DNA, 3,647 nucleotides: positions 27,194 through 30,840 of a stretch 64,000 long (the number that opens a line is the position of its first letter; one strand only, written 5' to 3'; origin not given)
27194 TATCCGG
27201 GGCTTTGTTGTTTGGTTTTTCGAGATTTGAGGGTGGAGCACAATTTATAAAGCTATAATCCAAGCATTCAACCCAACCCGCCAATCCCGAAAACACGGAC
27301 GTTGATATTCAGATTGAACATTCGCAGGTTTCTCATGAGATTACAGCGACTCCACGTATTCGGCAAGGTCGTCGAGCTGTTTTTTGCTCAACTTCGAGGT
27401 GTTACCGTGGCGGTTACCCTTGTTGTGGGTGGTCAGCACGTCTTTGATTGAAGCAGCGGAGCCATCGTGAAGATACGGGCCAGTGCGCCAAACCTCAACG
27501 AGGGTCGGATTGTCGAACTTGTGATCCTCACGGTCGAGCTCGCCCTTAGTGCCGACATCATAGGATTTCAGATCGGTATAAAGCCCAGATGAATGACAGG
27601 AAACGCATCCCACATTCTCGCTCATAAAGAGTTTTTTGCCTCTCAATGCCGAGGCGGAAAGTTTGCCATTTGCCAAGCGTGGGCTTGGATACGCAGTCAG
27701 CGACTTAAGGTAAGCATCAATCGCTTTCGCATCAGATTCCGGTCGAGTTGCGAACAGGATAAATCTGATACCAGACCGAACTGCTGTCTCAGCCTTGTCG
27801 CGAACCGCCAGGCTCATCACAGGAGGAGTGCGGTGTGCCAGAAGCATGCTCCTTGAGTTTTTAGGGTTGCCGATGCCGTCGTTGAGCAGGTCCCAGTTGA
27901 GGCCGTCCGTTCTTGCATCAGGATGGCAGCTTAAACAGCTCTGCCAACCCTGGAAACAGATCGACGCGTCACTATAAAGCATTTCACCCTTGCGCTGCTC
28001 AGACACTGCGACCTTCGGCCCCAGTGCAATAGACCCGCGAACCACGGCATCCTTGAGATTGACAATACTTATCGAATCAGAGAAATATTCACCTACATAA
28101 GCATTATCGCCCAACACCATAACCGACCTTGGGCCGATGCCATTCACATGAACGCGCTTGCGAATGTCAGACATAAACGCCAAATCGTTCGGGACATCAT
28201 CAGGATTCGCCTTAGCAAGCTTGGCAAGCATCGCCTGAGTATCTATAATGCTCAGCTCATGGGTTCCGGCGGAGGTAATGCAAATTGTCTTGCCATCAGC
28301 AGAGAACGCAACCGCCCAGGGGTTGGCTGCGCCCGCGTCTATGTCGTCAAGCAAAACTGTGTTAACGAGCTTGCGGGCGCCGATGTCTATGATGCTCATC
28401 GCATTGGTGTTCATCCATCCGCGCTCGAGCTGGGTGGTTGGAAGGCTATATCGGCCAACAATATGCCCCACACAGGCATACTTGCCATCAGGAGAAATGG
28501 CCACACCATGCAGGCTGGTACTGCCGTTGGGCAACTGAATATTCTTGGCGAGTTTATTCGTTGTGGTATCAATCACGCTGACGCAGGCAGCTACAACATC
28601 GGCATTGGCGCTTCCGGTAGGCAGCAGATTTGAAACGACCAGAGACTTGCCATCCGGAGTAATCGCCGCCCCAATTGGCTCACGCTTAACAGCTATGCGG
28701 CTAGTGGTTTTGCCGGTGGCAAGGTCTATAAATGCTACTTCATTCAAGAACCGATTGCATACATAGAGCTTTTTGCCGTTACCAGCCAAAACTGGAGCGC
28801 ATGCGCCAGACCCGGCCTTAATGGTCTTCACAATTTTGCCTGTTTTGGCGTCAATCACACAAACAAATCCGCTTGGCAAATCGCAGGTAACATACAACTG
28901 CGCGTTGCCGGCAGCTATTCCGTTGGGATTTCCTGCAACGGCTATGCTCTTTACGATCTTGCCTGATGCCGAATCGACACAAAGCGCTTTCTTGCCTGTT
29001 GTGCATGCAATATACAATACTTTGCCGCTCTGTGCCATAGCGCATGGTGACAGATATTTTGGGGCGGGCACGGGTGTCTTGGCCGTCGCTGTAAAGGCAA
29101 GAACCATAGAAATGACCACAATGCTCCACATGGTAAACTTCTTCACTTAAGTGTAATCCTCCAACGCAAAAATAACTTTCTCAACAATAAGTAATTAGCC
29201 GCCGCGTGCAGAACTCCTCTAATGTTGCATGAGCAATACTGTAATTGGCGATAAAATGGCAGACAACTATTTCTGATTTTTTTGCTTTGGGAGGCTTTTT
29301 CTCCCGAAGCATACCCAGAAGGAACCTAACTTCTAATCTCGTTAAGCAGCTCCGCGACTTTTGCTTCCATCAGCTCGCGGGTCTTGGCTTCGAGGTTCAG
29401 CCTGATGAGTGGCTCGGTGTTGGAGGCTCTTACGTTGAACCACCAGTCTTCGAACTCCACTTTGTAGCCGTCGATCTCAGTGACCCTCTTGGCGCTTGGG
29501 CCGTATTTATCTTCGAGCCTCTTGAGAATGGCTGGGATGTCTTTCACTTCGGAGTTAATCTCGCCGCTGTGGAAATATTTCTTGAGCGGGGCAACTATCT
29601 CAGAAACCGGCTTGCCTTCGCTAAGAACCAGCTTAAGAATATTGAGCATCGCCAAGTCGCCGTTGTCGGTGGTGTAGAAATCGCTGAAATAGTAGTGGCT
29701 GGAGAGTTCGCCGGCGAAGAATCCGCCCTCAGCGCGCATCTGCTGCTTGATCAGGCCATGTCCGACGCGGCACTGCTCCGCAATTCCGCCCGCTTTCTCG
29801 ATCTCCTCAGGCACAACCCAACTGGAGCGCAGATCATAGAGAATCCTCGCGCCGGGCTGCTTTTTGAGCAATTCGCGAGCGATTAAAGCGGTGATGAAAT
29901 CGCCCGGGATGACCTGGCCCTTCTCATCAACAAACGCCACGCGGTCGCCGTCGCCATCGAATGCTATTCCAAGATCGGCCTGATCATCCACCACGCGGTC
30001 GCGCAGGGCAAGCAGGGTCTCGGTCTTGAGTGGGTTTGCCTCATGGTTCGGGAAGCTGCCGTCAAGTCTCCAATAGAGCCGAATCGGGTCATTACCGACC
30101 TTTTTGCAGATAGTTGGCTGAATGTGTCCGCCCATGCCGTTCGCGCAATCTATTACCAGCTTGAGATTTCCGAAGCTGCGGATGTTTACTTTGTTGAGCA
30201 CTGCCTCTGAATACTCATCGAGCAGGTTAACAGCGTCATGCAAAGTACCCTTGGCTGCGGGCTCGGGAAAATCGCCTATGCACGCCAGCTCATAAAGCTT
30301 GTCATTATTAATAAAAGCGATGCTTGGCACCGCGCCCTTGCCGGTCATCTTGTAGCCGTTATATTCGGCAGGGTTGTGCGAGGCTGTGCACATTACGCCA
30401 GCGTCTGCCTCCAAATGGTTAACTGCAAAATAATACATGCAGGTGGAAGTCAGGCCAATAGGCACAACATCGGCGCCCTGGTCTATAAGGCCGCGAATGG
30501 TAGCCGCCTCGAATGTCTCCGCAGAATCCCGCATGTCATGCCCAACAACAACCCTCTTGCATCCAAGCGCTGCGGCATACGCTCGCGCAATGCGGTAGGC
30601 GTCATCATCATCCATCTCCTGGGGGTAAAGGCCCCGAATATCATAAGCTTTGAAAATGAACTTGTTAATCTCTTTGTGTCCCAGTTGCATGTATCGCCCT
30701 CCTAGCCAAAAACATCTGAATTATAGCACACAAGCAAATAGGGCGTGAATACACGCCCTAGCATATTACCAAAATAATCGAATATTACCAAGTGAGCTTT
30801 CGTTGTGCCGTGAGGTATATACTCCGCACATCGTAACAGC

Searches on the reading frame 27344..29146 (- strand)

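Call 13: search_protein_families(library=pfam, proteins=[window:27344-29146:-], max_evalue=0.001)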
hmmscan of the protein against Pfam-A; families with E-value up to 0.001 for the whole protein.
window:27344-29146:- (601 aa): 10 families
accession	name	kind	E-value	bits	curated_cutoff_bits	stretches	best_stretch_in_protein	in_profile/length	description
PF25174.1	Beta-prop_THOC3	-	7.7e-09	35.4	305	0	136-228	70-148/272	THOC3 beta-propeller domain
PF21783.3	YNCE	-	1.9e-08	34.5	27.1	1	98-204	227-323/339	YNCE-like beta-propeller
PF03150.19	CCP_MauG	-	2.7e-07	31.7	25.6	0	387-425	7-44/149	Di-haem cytochrome c peroxidase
PF02239.22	Cytochrom_D1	-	3.3e-05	23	25.5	0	83-178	5-100/368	Cytochrome D1 heme domain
PF21419.2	RoxA-like_Cyt-c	-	3.6e-05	23.7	26.7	1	547-575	5-33/39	RoxA-like, cytochrome c-like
PF00034.26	Cytochrom_C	-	8.2e-05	24.3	21.3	1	502-601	3-89/90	Cytochrome c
PF07676.18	PD40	-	0.00014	22.2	20.9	0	280-292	15-27/38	WD40-like Beta Propeller Repeat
PF13442.11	Cytochrome_CBB3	-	0.0002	22.1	27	0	500-598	3-68/68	Cytochrome C oxidase, cbb3-type, subunit III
PF13360.13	PQQ_2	-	0.0003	21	27.6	0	38-214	30-207/233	Outer membrane protein assembly factor BamB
PF13570.13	Beta-prop_ACSF4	-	0.00035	20.5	133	1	33-172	8-151/329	Beta-alanine-activating enzyme, beta-propeller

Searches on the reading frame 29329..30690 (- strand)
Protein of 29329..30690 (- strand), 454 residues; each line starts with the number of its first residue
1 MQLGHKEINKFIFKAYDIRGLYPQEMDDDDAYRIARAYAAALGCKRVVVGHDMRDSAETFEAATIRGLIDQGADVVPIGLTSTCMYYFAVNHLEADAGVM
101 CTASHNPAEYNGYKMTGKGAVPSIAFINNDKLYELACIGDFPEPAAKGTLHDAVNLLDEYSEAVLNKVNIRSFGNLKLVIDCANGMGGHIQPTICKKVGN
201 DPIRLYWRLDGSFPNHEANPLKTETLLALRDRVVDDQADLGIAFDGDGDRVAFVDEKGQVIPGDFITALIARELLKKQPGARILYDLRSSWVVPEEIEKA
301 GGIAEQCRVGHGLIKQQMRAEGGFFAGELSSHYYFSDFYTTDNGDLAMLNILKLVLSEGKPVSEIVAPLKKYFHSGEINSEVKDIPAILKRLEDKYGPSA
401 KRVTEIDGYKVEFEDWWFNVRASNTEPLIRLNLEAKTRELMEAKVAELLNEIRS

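Call 78: search_protein_families(library=pfam, proteins=[window:29329-30690:-], max_evalue=0.00001)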
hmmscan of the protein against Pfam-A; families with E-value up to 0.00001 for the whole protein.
window:29329-30690:- (454 aa): 4 families
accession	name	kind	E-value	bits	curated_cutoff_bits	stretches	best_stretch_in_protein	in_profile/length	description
PF02878.22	PGM_PMM_I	-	4.6e-33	114.3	22.5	1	12-121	3-117/138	Phosphoglucomutase/phosphomannomutase, alpha/beta/alpha domain I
PF02879.22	PGM_PMM_II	-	3.5e-24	85.7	29.3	1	158-258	1-103/103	Phosphoglucomutase/phosphomannomutase, alpha/beta/alpha domain II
PF02880.22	PGM_PMM_III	-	2.1e-21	76.6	20.7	1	263-372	2-115/115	Phosphoglucomutase/phosphomannomutase, alpha/beta/alpha domain III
PF00408.26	PGM_PMM_IV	-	9.6e-11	42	23.1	1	377-448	1-65/68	Phosphoglucomutase/phosphomannomutase, C-terminal domain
